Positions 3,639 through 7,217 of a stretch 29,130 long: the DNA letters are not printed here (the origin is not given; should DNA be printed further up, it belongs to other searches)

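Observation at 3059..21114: Tandem, integrase-less cassettes at tRNA-Glu, each capped by the same ~210-bp module and carrying secreted T9SS cargo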

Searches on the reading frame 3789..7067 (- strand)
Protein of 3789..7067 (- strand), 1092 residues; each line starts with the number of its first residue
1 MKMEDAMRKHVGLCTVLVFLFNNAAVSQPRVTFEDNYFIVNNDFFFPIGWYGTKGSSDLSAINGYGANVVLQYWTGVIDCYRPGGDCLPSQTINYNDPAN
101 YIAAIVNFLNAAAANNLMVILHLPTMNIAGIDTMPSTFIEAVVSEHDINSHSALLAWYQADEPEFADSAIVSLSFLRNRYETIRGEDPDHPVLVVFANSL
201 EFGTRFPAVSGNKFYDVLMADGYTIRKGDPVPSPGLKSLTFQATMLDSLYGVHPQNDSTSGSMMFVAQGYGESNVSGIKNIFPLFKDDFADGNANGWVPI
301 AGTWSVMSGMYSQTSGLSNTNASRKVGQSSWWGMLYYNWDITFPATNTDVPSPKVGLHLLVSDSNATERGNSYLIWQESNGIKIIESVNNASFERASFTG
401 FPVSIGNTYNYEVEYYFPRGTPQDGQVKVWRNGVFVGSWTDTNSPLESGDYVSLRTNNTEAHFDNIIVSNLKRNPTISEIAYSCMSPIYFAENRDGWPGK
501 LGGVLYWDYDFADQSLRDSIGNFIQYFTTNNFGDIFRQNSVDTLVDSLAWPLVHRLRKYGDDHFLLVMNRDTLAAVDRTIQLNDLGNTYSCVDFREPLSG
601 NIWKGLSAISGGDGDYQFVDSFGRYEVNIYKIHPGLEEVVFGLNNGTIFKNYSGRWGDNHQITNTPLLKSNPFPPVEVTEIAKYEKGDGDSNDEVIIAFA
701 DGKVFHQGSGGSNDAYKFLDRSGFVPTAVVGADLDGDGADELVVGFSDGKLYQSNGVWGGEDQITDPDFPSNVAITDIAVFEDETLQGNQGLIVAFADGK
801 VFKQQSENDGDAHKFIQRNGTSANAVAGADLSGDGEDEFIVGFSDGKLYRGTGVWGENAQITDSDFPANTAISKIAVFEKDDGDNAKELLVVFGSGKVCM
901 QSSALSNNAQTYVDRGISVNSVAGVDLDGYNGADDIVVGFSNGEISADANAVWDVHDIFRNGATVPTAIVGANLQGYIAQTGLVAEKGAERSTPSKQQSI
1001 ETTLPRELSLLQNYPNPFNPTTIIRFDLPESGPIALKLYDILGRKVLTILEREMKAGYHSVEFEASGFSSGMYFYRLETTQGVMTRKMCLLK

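Call 8: search_protein_families(library=pfam, proteins=[window:3789-7067:-], max_evalue=0.01)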
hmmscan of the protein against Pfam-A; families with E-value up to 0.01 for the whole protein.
window:3789-7067:- (1092 aa): 5 families
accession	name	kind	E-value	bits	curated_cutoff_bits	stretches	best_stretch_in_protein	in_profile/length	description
PF18962.6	Por_Secre_tail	-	5.8e-09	36.6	27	1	1014-1088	2-73/75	Secretion system C-terminal sorting domain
PF23743.1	Beta-prop_BBS7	-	4.2e-08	33.3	27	0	777-848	172-246/299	BBS7 beta-propeller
PF25292.1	Beta-prop_CGLA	-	3.3e-06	27.2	26.8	0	722-752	27-57/316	Lambda-carrageenase beta-propeller domain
PF14783.12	BBS2_Mid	-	2e-05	25.1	27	0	726-751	80-105/108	Ciliary BBSome complex subunit 2, middle region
PF01839.29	FG-GAP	-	0.0074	16.6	22.1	1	726-750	2-26/37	FG-GAP repeat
